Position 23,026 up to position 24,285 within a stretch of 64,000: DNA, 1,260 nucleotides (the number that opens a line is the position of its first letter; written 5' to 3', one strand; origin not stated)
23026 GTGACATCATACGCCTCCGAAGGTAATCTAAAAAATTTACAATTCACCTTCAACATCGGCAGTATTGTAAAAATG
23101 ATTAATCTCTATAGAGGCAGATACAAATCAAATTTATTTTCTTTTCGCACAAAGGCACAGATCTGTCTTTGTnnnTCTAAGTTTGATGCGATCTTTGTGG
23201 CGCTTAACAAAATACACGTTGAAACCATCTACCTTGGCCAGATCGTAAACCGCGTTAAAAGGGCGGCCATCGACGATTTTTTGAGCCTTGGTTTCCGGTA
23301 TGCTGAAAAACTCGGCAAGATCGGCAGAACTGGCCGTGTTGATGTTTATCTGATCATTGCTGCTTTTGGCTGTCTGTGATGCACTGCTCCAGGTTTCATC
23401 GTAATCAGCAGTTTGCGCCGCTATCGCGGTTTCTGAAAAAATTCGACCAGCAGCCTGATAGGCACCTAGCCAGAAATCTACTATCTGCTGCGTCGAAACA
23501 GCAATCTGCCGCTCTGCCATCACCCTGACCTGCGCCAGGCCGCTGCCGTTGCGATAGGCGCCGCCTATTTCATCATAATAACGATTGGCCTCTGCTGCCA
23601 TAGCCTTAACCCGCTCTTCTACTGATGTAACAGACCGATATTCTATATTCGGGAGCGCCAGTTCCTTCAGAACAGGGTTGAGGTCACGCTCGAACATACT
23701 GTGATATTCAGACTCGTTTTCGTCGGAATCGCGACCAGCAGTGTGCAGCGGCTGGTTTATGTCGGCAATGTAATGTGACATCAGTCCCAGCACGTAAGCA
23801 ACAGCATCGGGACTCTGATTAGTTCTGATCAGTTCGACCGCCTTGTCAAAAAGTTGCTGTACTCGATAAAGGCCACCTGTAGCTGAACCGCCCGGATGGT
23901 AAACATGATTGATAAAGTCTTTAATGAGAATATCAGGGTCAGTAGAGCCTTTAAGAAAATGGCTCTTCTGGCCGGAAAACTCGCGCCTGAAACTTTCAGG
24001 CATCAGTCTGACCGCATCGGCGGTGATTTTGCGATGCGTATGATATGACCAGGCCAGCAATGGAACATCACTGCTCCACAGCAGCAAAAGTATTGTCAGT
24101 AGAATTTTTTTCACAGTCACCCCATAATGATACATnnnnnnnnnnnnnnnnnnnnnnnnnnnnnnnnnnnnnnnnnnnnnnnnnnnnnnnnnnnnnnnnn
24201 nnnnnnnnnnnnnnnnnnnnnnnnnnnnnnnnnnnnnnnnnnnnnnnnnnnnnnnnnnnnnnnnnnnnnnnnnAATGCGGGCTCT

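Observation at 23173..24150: Secreted S1-P1 / zinc phospholipase C-like domain fused to a ComEA DNA-binding HhH domain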

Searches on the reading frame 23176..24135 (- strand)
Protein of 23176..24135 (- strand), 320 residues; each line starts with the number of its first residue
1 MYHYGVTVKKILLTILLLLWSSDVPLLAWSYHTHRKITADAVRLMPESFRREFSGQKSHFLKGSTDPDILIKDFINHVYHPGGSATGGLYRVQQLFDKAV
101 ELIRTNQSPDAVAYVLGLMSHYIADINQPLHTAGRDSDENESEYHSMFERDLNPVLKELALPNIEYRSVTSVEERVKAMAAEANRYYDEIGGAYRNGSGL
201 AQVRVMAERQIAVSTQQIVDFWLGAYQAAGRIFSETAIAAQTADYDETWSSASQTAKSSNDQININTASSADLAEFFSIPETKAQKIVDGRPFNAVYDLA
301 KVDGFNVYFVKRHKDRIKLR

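Call 4: search_protein_families(library=pfam, proteins=[window:23176-24135:-], max_evalue=10)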
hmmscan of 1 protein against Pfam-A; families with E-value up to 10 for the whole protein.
window:23176-24135:- (320 aa): 5 families
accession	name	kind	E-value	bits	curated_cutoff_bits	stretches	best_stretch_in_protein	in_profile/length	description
PF00882.24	Zn_dep_PLPC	-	6.9e-12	46.1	26.8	1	33-161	1-135/167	Zinc dependent phospholipase C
PF12836.13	HHH_3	-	4.3e-09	36.8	27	1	260-307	3-54/65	Helix-hairpin-helix motif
PF02265.22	S1-P1_nuclease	-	3.8e-05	24.1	29.5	1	96-139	91-134/258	S1/P1 Nuclease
PF06514.17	PsbU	-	0.1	13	24.5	1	257-305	9-57/93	Photosystem II 12 kDa extrinsic protein (PsbU)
PF22933.1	ComC_SSD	-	0.12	12.4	24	1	255-297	139-181/222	ComC, supersandwich domain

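Call 5: search_protein_families(library=ncbifam, proteins=[window:23176-24135:-], max_evalue=10)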
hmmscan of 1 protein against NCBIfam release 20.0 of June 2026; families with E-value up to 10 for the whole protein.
window:23176-24135:- (320 aa): 5 families
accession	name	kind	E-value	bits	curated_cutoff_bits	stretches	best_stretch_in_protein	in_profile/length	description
TIGR00426.1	TIGR00426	subfamily_domain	5.3e-05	23.2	53.1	1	262-318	7-68/69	competence protein ComEA helix-hairpin-helix repeat region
TIGR01259.1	comE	subfamily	0.00011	22.2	152.35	1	252-317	49-118/120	comEA protein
NF037980.1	T2SS_GspK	equivalog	0.035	13.6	130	1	258-300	208-254/307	type II secretion system minor pseudopilin GspK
NF041718.1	rSAM_phane_AMC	equivalog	0.06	12.3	425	1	146-227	135-214/362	cyclophane-forming radical SAM peptide maturase AmcB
NF004962.0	PRK06305.1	equivalog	0.11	11.7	559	1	84-121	211-248/465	DNA polymerase III subunits gamma and tau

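Call 6: search_solved_structures(query=window:23176-24135:-, max_evalue=10, show_alignments=3)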
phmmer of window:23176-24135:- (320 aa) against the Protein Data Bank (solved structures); distinct sequences matched with E-value up to 10: 10.
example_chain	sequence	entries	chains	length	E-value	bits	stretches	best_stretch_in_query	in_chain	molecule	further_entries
9yi2_A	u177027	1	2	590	5.7e-05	25.9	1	256-315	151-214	Endonuclease/exonuclease/phosphatase family domain-containing protein 1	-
8cqm_A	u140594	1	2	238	0.0011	21.7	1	23-153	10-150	Phospholipase C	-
2fgn_A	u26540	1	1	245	0.0019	20.8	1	96-155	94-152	Phospholipase C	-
1p5x_A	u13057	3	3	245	0.0022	20.6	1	96-155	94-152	Phospholipase C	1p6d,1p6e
2huc_A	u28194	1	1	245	0.0023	20.6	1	97-155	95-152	Phospholipase C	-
2ffz_A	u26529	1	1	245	0.0023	20.6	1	97-155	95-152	Phospholipase C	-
1ah7_A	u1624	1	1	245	0.0023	20.6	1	97-155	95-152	PHOSPHOLIPASE C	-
2duy_A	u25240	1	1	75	0.008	18.8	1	261-312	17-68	Competence protein ComEA-related protein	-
9k87_A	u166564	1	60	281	0.031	16.9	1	35-194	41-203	Cage-i53-Zn1-HEHE-5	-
5vtm_X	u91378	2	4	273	0.37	13.3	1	224-292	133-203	Type II secretion system protein K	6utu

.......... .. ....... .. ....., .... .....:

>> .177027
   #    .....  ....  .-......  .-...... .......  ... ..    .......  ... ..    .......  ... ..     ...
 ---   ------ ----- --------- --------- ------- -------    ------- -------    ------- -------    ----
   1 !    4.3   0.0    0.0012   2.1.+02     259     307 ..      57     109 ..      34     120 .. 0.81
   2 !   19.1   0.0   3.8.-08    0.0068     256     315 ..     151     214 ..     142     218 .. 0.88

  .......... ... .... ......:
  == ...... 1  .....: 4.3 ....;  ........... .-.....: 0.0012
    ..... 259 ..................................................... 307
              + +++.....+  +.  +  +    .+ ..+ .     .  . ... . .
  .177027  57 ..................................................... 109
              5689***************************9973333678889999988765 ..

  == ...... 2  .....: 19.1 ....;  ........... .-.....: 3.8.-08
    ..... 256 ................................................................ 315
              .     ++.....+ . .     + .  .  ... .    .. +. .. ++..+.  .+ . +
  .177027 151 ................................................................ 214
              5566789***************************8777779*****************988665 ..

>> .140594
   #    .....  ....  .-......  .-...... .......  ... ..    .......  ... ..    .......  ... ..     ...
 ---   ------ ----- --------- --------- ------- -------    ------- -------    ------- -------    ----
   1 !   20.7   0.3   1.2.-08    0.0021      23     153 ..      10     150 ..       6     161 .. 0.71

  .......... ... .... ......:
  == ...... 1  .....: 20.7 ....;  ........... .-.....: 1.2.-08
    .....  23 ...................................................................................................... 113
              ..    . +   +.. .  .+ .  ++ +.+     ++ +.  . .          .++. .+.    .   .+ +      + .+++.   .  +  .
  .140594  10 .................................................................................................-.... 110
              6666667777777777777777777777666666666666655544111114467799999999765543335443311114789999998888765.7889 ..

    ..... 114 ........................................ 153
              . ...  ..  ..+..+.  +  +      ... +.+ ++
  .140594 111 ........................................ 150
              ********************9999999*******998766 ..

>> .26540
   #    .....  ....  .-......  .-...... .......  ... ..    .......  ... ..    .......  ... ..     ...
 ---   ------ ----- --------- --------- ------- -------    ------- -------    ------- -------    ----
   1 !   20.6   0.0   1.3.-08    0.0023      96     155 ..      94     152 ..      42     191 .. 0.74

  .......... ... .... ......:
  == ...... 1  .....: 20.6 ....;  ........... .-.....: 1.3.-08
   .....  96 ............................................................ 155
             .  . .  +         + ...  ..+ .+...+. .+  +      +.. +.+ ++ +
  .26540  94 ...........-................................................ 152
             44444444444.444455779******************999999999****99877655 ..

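Call 7: find_homologous_proteins(query=window:23176-24135:-)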
Query window:23176-24135:- (320 aa): 72 proteins with E <= 0.001 among 1933 candidates.
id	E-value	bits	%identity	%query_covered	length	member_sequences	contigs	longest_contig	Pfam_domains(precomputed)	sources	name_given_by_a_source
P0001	4.6e-210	714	100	100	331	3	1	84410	PF00882.25,PF12836.14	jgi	-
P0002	5.4e-181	619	85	98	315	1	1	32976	PF00882.25,PF12836.14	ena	-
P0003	5.8e-171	586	82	98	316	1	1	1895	PF00882.25,PF12836.14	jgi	-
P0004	2.2e-156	538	77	97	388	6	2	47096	PF00882.25,PF12836.14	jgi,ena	-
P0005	1.7e-149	515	74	95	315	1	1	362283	PF00882.25,PF12836.14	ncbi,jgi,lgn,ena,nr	ncbi:MAG: hypothetical protein CVV42_14340 [Candidatus Riflebacteria bacterium HGW-Riflebacteria-2]|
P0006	4.6e-149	514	75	95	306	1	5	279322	PF00882.25,PF12836.14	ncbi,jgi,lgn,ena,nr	ncbi:MAG: hypothetical protein CVV41_13730 [Candidatus Riflebacteria bacterium HGW-Riflebacteria-1]|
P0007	1.0e-148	513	75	93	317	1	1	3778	PF00882.25,PF12836.14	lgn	-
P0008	6.1e-148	510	76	91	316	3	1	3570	PF00882.25,PF12836.14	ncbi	-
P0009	1.7e-146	505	74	93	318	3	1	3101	PF00882.25,PF12836.14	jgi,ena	-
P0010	2.6e-145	502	71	98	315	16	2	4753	PF00882.25,PF12836.14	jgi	-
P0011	8.0e-143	493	73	93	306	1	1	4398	PF00882.25,PF12836.14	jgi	-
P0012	1.9e-136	472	69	93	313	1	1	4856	PF00882.25,PF12836.14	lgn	-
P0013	7.1e-128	444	66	93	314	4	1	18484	PF00882.25,PF12836.14,PF02265.23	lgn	-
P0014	2.3e-126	439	65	98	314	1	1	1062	PF00882.25,PF12836.14,PF02265.23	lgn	-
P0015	3.4e-125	435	64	96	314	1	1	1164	PF00882.25,PF12836.14,PF02265.23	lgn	-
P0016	5.9e-125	435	64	98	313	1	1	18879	PF00882.25,PF12836.14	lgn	-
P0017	1.9e-123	430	62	98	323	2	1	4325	PF00882.25,PF12836.14,PF02265.23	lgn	-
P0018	3.7e-123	429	64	93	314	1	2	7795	PF00882.25,PF12836.14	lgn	-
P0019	9.6e-123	427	62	98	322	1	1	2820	PF00882.25,PF12836.14,PF02265.23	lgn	-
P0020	1.1e-122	427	65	97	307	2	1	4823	PF00882.25,PF12836.14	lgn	-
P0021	2.4e-122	426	62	92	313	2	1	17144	PF00882.25,PF12836.14,PF03934.20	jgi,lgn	jgi:DNA uptake protein ComE-like DNA-binding protein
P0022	3.3e-122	426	65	92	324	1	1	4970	PF00882.25,PF12836.14,PF02265.23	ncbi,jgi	-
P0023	3.4e-121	422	61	97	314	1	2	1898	PF00882.25,PF12836.14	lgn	-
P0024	1.2e-120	421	62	97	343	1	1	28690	PF00882.25,PF12836.14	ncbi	-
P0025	3.0e-120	419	62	92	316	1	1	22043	PF00882.25,PF12836.14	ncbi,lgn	-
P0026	3.9e-115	402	58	97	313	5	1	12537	PF00882.25,PF12836.14,PF02265.23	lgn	-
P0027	6.0e-115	402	61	92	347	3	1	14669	PF00882.25,PF12836.14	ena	-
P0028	6.7e-115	402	59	97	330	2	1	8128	PF00882.25,PF12836.14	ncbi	-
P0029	2.2e-114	400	60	92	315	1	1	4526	PF00882.25,PF12836.14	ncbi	-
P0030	2.6e-114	400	60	93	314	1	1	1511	PF00882.25,PF12836.14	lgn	-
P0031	7.9e-111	388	57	97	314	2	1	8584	PF00882.25,PF12836.14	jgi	jgi:DNA uptake protein ComE-like DNA-binding protein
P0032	4.7e-109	382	58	92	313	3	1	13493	PF00882.25,PF12836.14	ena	-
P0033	1.1e-106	375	55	97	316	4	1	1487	PF00882.25,PF12836.14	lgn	-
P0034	2.5e-106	374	53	98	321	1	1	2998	PF00882.25,PF12836.14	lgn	-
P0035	1.8e-105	371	56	96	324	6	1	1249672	PF00882.25,PF12836.14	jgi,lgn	-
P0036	4.8e-104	366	55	97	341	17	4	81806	PF00882.25,PF12836.14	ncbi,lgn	-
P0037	5.5e-104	366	54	98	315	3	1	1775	PF00882.25,PF12836.14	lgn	-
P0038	2.1e-102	361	55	91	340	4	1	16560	PF00882.25,PF12836.14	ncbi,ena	-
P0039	2.9e-102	360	56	91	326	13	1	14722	PF00882.25,PF12836.14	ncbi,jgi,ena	-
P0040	6.3e-100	352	53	98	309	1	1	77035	PF00882.25,PF12836.14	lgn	-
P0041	3.7e-98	347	52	98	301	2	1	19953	PF00882.25,PF12836.14,PF02265.23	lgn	-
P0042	5.7e-98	346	51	98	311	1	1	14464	PF00882.25,PF12836.14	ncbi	ncbi:MAG: zinc dependent phospholipase C family protein [Candidatus Rifleibacteriota bacterium]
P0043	6.0e-96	339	51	97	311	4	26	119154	PF00882.25,PF12836.14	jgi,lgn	jgi:hypothetical protein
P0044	3.2e-95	337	51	98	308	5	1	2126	PF00882.25,PF12836.14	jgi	jgi:DNA uptake protein ComE-like DNA-binding protein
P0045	1.9e-94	335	52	92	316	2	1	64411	PF00882.25,PF12836.14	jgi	-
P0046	5.5e-93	330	50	97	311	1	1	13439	PF00882.25,PF12836.14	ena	-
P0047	6.6e-92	326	50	97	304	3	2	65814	PF00882.25,PF12836.14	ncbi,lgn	-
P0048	1.1e-91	325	51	92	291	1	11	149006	PF00882.25,PF12836.14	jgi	jgi:DNA uptake protein ComE-like DNA-binding protein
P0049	4.4e-91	323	51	92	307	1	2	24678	PF00882.25,PF12836.14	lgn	-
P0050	9.0e-91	322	49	98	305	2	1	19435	PF00882.25,PF12836.14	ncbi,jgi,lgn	-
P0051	2.1e-90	321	48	98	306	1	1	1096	PF00882.25,PF12836.14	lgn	-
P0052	1.5e-89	318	48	96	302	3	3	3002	PF00882.25,PF12836.14,PF02265.23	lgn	-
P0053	5.3e-89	317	47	97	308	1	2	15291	PF00882.25,PF12836.14,PF02265.23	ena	-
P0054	2.2e-87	311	47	92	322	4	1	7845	PF00882.25,PF12836.14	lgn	-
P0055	1.7e-86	308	48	97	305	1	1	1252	PF00882.25,PF12836.14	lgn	-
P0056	8.5e-68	247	41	97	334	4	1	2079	PF00882.25,PF12836.14,PF00633.30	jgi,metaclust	metaclust:\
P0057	8.8e-67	244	39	95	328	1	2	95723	PF00882.25,PF12836.14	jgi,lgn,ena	-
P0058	2.1e-66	242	54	65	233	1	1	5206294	PF00882.25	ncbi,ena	-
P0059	6.8e-66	241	42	92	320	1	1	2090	PF00882.25,PF12836.14,PF00633.30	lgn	-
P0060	4.5e-62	228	39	97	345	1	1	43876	PF00882.25,PF12836.14,PF00633.30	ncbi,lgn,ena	-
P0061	4.9e-62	228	39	90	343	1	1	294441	PF00882.25,PF14520.13,PF12836.14,PF00633.30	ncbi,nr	ncbi:MAG: helix-hairpin-helix domain-containing protein [Candidatus Riflebacteria bacterium]|nr:heli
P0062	1.1e-59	220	39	97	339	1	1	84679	PF00882.25,PF14520.13,PF12836.14,PF00633.30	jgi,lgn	jgi:competence ComEA-like helix-hairpin-helix protein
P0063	4.2e-58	215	38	95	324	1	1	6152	PF00882.25,PF14520.13,PF12836.14,PF00633.30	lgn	-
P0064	1.6e-56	210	37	91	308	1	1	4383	PF00882.25,PF12836.14,PF00633.30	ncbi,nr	ncbi:zinc dependent phospholipase C family protein, partial [bacterium]|nr:zinc dependent phospholip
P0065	1.7e-55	207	39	91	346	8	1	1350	PF00882.25,PF12836.14,PF03934.20,PF00633.30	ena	-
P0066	3.3e-55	206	40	91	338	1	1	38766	PF00882.25,PF12836.14,PF03934.20,PF00633.30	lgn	-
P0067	8.5e-55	204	35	92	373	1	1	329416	PF00882.25,PF14520.13,PF12836.14,PF00633.30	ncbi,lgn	ncbi:MAG: helix-hairpin-helix domain-containing protein [Candidatus Ozemobacteraceae bacterium]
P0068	5.3e-54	202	37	92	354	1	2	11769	PF00882.25,PF12836.14,PF00633.30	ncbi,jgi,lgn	ncbi:MAG TPA: zinc dependent phospholipase C family protein [Candidatus Ozemobacteraceae bacterium]|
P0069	6.3e-53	198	38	96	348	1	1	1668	PF00882.25,PF14520.13,PF12836.14,PF00633.30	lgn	-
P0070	1.5e-51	194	35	97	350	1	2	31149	PF00882.25,PF12836.14,PF03934.20,PF00633.30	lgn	-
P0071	4.2e-46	176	37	85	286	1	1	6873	PF00882.25,PF14520.13,PF12836.14,PF00633.30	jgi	-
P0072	4.4e-44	169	38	79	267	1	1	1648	PF00882.25,PF14520.13,PF12836.14,PF03934.20,PF00633.30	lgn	-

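Call 12: find_encoding_contigs(protein=P0005, flank=6000, max_places=2)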
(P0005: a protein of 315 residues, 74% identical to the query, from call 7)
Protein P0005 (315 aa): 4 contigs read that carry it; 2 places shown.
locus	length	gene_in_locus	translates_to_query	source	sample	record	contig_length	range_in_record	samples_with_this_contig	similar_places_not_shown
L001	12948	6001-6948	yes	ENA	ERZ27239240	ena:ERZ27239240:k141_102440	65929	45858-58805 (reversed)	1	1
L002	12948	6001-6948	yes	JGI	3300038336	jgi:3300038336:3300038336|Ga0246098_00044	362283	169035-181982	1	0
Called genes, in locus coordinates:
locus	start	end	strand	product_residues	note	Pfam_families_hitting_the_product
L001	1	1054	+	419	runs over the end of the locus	-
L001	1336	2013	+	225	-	-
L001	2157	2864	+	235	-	-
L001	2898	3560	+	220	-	PF00730:HhH-GPD, PF00633:HHH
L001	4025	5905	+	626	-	PF00270:DEAD, PF04851:ResIII, PF00271:Helicase_C, PF25399:DeaD_dimer, PF03880:DbpA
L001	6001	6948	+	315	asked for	PF00882:Zn_dep_PLPC, PF12836:HHH_3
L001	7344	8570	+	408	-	PF00395:SLH (weak)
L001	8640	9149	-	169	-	PF00578:AhpC-TSA, PF08534:Redoxin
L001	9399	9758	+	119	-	PF01740:STAS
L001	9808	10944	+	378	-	-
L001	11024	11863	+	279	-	-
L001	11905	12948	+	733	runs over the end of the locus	PF09847:12TM_1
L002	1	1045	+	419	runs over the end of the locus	-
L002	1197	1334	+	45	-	-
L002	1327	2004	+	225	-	-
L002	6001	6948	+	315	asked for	PF00882:Zn_dep_PLPC, PF12836:HHH_3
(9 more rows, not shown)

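Call 13: find_encoding_contigs(protein=P0035, flank=6000, max_places=2)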
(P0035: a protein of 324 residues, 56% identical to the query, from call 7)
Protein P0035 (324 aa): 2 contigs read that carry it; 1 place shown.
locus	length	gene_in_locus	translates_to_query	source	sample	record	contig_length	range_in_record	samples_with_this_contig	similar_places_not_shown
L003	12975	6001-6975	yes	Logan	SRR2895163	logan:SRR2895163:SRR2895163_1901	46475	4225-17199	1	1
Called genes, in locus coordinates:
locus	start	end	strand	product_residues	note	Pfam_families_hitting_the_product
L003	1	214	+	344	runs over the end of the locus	-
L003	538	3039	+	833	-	PF21305:type_II_gspD_N0, PF03958:Secretin_N, PF00263:Secretin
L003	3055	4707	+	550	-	PF05157:MshEN, PF00437:T2SSE, PF13191:AAA_16 (faint)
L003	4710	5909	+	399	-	PF28597:T2SSF_N, PF00482:T2SSF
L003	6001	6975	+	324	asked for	PF00882:Zn_dep_PLPC, PF12836:HHH_3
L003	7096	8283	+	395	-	PF00395:SLH (faint)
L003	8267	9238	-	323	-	-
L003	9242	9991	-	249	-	-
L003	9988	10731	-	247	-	PF00005:ABC_tran, PF13304:AAA_21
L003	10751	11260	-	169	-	PF00578:AhpC-TSA, PF08534:Redoxin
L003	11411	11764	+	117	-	PF01740:STAS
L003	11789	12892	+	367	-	-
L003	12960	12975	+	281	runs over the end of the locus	-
